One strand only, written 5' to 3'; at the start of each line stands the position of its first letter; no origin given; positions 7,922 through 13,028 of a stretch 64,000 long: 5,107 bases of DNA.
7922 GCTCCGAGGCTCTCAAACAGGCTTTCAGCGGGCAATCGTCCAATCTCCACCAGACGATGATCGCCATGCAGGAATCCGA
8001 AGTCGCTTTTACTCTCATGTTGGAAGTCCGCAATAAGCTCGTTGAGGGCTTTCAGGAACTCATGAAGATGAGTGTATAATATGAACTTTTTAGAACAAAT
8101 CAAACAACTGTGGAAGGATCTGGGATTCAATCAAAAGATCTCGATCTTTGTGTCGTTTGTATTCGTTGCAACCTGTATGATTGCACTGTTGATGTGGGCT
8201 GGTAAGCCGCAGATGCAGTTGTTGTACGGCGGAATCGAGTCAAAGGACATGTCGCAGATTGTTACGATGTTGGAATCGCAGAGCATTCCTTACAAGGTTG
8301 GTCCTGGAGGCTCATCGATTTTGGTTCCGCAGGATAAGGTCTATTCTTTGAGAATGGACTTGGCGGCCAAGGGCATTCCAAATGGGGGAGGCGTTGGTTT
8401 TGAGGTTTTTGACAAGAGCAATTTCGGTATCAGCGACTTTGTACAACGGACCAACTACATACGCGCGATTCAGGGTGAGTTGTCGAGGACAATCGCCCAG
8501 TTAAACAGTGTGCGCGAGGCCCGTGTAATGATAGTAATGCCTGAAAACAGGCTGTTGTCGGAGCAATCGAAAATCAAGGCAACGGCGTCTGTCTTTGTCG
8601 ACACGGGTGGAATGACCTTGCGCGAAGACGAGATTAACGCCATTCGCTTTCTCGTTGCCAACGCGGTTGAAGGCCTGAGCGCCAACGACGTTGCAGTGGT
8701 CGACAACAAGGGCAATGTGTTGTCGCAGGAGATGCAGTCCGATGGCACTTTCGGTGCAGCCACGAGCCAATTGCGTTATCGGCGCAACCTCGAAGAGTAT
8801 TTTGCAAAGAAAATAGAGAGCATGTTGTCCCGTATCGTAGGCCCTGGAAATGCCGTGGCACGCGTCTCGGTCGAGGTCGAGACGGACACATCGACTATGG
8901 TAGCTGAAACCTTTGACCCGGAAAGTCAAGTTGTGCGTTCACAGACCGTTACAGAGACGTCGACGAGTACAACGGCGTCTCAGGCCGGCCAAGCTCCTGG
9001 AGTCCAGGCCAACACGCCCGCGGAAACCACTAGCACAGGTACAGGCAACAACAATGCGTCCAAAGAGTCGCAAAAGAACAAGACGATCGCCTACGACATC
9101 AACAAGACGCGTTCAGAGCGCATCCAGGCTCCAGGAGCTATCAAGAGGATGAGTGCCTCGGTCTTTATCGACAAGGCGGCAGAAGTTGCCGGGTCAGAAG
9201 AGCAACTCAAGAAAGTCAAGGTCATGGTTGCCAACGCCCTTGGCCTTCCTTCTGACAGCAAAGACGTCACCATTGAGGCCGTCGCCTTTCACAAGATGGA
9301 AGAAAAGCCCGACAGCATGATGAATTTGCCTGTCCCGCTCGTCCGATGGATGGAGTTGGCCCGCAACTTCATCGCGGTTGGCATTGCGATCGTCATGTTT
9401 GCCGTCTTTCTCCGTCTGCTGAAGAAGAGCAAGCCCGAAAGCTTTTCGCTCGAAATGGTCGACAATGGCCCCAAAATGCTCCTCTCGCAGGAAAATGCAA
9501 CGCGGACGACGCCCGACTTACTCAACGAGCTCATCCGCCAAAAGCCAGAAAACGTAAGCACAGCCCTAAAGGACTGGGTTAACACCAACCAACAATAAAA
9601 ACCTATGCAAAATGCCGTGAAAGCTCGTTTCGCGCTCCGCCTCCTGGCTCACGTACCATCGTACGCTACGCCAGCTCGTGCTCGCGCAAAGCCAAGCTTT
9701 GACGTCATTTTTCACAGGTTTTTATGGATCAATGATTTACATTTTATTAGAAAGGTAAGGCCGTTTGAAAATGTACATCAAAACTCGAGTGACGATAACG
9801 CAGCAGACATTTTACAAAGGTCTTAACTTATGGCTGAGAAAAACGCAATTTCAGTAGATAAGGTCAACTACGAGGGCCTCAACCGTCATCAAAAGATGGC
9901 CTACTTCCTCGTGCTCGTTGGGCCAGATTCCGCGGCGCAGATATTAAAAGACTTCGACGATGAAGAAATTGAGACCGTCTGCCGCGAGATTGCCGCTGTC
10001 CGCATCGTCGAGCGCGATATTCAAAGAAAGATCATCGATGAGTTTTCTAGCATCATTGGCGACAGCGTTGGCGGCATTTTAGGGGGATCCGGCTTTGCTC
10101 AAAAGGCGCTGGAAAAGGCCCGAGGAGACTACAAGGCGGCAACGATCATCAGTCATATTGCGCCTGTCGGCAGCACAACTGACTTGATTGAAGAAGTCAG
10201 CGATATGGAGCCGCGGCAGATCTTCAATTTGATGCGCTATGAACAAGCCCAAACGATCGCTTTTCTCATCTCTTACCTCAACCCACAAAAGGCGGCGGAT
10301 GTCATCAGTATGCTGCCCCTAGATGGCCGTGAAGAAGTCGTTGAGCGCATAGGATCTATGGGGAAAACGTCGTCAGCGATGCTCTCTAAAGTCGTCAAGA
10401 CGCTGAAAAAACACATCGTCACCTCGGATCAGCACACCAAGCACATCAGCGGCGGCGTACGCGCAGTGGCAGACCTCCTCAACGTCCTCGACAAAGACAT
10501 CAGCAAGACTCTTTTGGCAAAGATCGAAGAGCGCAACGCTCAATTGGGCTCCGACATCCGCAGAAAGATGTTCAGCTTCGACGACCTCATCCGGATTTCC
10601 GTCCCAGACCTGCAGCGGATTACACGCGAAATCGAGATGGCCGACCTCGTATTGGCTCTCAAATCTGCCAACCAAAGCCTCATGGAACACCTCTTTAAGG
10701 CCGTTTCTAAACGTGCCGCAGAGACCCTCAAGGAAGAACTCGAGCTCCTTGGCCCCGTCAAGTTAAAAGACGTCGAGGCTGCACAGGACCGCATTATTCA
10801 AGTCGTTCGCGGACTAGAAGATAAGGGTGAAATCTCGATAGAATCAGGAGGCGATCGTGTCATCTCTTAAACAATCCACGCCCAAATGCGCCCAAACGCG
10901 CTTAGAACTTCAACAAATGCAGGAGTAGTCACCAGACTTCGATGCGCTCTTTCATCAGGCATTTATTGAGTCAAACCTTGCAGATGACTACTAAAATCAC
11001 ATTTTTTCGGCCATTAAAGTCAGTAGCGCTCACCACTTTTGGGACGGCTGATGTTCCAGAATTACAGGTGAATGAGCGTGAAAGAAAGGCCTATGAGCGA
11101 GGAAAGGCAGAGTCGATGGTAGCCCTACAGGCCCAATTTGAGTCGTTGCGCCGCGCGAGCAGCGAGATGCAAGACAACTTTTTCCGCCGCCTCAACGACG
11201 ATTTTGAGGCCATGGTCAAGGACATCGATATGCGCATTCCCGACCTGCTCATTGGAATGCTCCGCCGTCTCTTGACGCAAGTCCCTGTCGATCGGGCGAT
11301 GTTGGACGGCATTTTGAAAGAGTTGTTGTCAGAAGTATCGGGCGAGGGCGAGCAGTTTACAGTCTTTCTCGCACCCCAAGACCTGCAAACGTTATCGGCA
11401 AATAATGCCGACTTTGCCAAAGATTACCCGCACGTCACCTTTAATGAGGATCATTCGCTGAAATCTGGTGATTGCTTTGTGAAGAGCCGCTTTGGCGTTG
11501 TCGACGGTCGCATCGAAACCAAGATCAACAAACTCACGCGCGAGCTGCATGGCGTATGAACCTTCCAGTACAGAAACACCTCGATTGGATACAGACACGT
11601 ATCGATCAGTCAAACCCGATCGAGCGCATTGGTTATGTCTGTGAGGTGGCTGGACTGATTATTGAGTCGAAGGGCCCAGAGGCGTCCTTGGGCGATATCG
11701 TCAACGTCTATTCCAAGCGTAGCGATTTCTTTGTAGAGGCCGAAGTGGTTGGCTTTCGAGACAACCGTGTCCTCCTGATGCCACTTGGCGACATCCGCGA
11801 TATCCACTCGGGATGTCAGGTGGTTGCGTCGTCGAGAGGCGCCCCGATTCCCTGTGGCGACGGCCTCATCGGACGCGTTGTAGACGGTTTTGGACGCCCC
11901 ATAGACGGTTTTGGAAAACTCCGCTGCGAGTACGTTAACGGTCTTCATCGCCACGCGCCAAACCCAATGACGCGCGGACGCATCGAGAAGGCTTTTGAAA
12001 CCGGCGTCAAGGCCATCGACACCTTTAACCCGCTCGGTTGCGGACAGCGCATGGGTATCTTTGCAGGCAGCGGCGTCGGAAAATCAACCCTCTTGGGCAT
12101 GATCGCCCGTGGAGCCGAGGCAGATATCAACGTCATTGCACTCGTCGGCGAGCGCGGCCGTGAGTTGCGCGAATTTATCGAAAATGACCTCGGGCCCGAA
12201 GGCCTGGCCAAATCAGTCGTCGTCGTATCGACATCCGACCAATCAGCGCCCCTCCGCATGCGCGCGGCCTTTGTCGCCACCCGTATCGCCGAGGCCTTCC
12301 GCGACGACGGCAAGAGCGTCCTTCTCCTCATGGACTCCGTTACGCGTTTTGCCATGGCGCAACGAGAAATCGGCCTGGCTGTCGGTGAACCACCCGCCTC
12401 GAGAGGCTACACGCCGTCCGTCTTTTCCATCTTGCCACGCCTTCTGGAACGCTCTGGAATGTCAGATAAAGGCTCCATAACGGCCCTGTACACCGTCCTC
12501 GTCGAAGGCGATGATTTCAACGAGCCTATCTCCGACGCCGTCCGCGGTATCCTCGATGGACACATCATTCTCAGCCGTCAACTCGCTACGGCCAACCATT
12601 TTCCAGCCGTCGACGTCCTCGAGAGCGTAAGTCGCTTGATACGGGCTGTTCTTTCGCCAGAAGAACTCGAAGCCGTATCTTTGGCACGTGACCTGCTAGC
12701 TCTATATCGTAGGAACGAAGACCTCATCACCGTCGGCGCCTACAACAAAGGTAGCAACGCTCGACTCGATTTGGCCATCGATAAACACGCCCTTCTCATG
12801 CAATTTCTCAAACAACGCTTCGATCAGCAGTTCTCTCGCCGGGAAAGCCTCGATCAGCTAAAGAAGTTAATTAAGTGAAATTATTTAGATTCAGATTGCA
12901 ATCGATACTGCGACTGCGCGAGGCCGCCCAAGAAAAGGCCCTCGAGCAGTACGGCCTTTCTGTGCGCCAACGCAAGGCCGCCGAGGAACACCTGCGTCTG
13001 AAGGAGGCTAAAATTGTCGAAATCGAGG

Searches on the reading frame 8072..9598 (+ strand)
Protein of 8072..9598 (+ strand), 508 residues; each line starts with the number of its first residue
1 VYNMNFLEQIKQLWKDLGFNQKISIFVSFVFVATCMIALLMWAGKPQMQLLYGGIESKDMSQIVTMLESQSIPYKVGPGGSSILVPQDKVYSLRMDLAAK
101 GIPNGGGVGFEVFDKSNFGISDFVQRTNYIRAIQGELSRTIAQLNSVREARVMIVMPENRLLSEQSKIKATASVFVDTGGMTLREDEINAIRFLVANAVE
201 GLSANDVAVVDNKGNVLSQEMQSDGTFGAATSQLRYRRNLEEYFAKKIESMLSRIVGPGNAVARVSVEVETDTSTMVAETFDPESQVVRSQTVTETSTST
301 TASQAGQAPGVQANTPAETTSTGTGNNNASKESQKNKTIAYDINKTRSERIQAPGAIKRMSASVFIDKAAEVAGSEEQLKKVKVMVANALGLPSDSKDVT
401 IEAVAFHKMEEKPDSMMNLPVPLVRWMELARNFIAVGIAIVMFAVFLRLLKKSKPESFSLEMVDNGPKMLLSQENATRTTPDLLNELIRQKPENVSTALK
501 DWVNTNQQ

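Call 24: search_protein_families(library=ncbifam, proteins=[window:8072-9598:+])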
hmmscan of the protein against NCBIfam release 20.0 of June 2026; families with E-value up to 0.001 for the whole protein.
window:8072-9598:+ (508 aa): 2 families
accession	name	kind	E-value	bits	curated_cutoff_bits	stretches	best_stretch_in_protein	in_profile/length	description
TIGR00206.1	fliF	equivalog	1.7e-85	288.1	129.75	1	4-449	6-477/555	flagellar basal-body MS-ring/collar protein FliF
TIGR02544.1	III_secr_YscJ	equivalog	5e-20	72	161.95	1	35-212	8-186/193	type III secretion system inner membrane ring lipoprotein SctJ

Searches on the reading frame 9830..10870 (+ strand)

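Call 52: search_protein_families(library=pfam, proteins=[window:9830-10870:+], max_evalue=0.01)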
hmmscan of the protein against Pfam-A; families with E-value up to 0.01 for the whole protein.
window:9830-10870:+ (346 aa): 5 families
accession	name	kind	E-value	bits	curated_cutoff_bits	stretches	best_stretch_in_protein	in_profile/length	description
PF01706.21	FliG_C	-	1.8e-36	125.1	23.3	1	231-337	2-108/108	FliG C-terminal domain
PF14842.11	FliG_N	-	4.5e-29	101.6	25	2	17-112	2-97/104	FliG N-terminal domain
PF14841.11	FliG_M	-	4.9e-25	88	25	2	128-199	1-72/76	FliG middle domain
PF03448.22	MgtE_N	-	8.6e-06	26.7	25.9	0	112-173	26-84/102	MgtE intracellular N domain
PF07363.16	DUF1484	-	0.0055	17.5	21.2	0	181-225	34-78/105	Protein of unknown function (DUF1484)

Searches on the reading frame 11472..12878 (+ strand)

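Call 24: search_protein_families(library=ncbifam, proteins=[window:11472-12878:+])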
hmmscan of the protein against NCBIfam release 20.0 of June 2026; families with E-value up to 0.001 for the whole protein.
window:11472-12878:+ (468 aa): 35 families (the best 25 are shown)
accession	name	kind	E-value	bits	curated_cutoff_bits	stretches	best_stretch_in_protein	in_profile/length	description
TIGR01026.1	fliI_yscN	subfamily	3.4e-183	609.4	379.5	1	37-467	8-439/440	FliI/YscN family ATPase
TIGR03497.1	FliI_clade2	equivalog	5e-180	598.9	629.8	1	54-466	1-412/413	flagellar protein export ATPase FliI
TIGR03496.1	FliI_clade1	equivalog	1.7e-172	573.9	619.1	1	54-466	1-414/414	flagellar protein export ATPase FliI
TIGR02546.1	III_secr_ATP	equivalog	9.9e-169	561.5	604.75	1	50-467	3-422/423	type III secretion system ATPase SctN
TIGR03498.1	FliI_clade3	equivalog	1.5e-165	551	587.45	1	54-466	1-417/418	flagellar protein export ATPase FliI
NF006575.0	PRK09099.1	subfamily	1.1e-157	525.3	706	1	36-467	10-441/443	type III secretion system ATPase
NF005391.0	PRK06936.1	equivalog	5.1e-156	519.9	657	1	37-467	8-438/439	type III secretion system ATPase SctN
NF006290.1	PRK08472.1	equivalog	1.1e-139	466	644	1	37-466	3-432/433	flagellar protein export ATPase FliI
NF005295.0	PRK06820.1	equivalog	4.7e-136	454.3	690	1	46-467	23-439/440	EscN/YscN/HrcN family type III secretion system ATPase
NF005765.0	PRK07594.1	equivalog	2.3e-124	415.4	715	1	50-467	19-431/433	EscN/YscN/HrcN family type III secretion system ATPase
NF005535.1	PRK07196.1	equivalog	6.4e-124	414.3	715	1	53-467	20-434/434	flagellar protein export ATPase FliI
NF006012.0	PRK08149.1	equivalog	2.3e-112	376.1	594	1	50-467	7-430/431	type III secretion system ATPase SctN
NF004578.0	PRK05922.1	equivalog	1.3e-94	317.5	604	1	35-468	2-432/434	type III secretion system ATPase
NF040574.1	T3SS_ATP_VscN2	exception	2.4e-65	221.1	750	1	111-464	62-414/420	type III secretion system ATPase VscN2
NF009884.0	PRK13343.1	equivalog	1.4e-55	188.9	554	1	43-458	20-434/507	F0F1 ATP synthase subunit alpha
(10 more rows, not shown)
